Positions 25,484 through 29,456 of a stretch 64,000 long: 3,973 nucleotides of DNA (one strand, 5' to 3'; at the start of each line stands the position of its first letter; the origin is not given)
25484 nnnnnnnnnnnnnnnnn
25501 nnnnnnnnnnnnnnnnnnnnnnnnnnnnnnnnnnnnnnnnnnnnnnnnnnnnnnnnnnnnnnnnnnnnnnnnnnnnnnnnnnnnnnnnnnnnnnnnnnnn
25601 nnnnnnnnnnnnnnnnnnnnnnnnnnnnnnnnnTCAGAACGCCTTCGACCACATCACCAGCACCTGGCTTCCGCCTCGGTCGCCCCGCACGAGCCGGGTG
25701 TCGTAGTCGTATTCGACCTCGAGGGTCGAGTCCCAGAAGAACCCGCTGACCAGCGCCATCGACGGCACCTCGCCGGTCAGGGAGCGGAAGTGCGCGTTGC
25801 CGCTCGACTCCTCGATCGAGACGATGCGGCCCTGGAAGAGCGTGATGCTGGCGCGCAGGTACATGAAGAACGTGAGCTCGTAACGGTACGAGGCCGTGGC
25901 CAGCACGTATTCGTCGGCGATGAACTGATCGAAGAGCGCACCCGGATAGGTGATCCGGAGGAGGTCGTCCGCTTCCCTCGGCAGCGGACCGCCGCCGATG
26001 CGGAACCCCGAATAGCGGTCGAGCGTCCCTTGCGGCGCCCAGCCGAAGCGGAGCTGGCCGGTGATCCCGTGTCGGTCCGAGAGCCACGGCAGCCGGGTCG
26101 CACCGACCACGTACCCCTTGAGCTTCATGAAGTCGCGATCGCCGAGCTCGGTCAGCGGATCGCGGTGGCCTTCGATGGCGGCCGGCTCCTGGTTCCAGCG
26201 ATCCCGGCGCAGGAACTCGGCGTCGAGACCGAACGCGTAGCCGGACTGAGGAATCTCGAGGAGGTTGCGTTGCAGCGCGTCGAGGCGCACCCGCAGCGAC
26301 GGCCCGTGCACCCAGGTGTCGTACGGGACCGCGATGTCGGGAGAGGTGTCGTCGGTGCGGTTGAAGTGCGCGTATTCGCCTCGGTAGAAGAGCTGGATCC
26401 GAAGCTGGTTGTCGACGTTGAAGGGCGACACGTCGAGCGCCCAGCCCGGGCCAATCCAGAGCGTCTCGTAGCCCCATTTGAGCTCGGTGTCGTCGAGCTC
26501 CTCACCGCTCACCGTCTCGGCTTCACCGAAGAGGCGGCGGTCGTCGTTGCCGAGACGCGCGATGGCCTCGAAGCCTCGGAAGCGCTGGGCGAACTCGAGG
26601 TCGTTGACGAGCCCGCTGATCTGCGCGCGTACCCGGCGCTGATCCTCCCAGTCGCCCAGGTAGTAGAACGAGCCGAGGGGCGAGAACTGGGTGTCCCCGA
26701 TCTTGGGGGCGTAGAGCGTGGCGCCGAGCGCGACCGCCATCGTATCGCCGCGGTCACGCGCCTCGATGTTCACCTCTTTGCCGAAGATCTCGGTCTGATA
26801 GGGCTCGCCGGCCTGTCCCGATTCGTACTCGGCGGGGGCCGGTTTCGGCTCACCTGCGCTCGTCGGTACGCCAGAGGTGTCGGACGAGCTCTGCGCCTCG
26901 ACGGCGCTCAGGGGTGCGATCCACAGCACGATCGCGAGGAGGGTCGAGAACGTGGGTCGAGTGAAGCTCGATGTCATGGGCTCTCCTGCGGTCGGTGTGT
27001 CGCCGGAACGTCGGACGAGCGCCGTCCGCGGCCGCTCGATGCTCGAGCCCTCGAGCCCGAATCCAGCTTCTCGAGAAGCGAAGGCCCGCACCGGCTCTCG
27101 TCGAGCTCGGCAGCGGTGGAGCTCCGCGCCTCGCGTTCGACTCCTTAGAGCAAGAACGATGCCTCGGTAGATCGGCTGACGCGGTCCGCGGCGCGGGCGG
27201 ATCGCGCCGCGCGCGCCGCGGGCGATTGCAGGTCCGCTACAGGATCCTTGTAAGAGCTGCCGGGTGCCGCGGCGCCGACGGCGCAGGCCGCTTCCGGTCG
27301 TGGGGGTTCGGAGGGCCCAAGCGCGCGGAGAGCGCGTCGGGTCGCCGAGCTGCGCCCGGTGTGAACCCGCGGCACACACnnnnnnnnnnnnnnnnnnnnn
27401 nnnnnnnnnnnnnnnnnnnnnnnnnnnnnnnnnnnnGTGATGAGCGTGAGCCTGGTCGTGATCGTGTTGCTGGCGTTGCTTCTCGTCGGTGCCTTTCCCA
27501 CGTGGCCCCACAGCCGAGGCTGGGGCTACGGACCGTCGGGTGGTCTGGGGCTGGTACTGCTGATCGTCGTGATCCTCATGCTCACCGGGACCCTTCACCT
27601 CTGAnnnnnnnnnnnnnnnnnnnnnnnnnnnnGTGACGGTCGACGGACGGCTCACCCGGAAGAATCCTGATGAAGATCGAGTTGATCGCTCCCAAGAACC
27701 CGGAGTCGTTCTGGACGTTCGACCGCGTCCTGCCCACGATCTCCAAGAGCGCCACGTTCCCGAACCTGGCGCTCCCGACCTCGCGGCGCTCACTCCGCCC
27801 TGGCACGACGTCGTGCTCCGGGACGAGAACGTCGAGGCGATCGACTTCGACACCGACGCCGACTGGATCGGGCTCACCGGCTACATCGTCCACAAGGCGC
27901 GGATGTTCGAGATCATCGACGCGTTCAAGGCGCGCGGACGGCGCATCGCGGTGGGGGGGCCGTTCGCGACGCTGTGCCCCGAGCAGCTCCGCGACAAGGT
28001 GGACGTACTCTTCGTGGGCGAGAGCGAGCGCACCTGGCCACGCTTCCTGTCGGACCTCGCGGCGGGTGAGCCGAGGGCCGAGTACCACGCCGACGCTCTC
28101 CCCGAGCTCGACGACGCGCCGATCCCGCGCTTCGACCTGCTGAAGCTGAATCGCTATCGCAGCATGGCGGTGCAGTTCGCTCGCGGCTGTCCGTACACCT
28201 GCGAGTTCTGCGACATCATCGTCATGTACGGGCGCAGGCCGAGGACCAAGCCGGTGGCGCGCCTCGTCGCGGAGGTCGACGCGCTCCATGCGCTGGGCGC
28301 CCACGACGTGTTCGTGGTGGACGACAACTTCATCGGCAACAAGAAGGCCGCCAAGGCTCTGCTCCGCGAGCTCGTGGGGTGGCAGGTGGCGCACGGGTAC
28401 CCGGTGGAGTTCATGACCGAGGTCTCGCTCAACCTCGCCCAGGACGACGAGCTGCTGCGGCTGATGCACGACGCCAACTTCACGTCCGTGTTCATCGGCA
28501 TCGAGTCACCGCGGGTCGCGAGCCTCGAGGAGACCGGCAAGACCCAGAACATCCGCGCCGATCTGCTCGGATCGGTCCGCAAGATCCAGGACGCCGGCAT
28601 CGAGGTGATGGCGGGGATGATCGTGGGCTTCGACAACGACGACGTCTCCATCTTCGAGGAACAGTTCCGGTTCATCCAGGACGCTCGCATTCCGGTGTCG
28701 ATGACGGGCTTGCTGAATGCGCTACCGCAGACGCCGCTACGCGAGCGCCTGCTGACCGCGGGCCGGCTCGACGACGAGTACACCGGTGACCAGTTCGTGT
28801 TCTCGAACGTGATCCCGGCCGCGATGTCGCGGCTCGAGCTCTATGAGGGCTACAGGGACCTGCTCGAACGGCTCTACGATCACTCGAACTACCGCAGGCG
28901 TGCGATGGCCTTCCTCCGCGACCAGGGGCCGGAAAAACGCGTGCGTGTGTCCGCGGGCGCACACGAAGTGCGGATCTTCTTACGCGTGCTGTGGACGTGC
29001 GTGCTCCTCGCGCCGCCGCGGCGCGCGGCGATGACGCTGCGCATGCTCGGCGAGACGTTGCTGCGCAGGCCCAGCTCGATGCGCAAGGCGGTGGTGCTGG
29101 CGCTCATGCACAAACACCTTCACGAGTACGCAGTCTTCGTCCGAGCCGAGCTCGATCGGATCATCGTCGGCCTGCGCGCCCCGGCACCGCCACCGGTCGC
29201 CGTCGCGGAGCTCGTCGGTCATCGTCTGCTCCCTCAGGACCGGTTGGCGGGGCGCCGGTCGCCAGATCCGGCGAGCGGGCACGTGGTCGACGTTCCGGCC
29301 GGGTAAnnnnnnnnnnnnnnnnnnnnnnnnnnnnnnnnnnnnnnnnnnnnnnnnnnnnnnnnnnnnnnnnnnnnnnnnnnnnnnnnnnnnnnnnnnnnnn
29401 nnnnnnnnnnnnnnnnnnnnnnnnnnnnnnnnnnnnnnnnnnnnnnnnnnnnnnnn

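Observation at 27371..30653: Sigma-54-preceded module: DUF3309 micro-protein, B12-binding radical SAM enzyme (DUF4070 type), alpha/beta hydrolase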

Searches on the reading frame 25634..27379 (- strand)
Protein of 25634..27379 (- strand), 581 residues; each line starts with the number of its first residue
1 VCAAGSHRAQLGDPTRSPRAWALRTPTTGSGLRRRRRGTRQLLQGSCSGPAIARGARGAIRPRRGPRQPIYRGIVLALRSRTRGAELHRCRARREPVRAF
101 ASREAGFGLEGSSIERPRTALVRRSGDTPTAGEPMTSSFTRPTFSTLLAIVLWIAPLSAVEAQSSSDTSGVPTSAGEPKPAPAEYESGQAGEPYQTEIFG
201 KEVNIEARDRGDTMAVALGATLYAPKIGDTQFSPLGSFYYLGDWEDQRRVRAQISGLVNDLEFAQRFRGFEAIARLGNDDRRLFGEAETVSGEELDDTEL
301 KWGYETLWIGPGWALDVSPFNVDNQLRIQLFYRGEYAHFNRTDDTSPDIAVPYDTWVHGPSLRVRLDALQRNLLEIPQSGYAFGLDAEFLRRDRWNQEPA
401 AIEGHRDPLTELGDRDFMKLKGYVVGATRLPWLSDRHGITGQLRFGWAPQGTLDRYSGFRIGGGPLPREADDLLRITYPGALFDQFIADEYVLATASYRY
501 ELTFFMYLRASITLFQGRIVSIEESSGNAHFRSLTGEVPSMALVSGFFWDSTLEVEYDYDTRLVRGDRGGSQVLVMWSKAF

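Call 4: search_protein_families(library=pfam, proteins=[window:25634-27379:-], max_evalue=0.01)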
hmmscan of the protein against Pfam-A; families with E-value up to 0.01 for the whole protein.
window:25634-27379:- (581 aa): 0 families

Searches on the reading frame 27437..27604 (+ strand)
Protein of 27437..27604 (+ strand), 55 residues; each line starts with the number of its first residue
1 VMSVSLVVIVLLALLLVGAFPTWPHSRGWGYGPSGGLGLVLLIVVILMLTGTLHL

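Call 4: search_protein_families(library=pfam, proteins=[window:27437-27604:+], max_evalue=0.01)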
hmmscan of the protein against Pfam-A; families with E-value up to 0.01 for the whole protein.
window:27437-27604:+ (55 aa): 1 family
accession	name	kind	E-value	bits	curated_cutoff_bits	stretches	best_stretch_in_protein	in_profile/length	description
PF11752.14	DUF3309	-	2.1e-21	76.2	22.3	1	5-52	2-49/50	Protein of unknown function (DUF3309)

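Call 14: search_protein_families(library=ncbifam, proteins=[window:27437-27604:+], max_evalue=0.01)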
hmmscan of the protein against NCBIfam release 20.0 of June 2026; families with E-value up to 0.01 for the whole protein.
window:27437-27604:+ (55 aa): 0 families

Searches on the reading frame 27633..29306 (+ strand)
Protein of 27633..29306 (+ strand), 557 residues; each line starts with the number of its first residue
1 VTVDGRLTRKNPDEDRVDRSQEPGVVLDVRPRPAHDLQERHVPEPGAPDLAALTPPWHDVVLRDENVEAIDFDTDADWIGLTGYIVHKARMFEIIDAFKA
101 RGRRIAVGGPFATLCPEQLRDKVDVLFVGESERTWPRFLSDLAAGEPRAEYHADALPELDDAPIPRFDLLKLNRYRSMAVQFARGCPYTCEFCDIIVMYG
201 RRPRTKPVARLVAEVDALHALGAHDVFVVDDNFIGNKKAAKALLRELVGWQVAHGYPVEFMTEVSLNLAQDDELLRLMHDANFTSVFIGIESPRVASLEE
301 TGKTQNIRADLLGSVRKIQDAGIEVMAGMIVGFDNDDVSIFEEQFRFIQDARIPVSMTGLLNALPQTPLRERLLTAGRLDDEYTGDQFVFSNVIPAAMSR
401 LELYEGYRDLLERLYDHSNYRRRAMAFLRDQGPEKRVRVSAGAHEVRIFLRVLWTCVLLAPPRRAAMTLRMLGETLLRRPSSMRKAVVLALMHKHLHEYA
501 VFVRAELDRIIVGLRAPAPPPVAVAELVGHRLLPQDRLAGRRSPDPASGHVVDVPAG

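Call 4: search_protein_families(library=pfam, proteins=[window:27633-29306:+], max_evalue=0.01)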
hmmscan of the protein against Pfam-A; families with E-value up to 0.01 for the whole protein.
window:27633-29306:+ (557 aa): 4 families
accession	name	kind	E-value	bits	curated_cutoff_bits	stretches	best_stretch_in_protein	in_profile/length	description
PF13282.11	DUF4070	-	9.3e-19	68.3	22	1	367-506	1-141/144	Domain of unknown function (DUF4070)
PF04055.27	Radical_SAM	-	7.5e-15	55.9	29.5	1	181-344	2-162/166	Radical SAM superfamily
PF02310.24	B12-binding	-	2e-07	31.3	32.1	1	67-136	43-118/121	B12 binding domain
PF19864.5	Radical_SAM_N2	-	0.0021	18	29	1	105-156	89-139/151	Radical SAM proteins, N-terminal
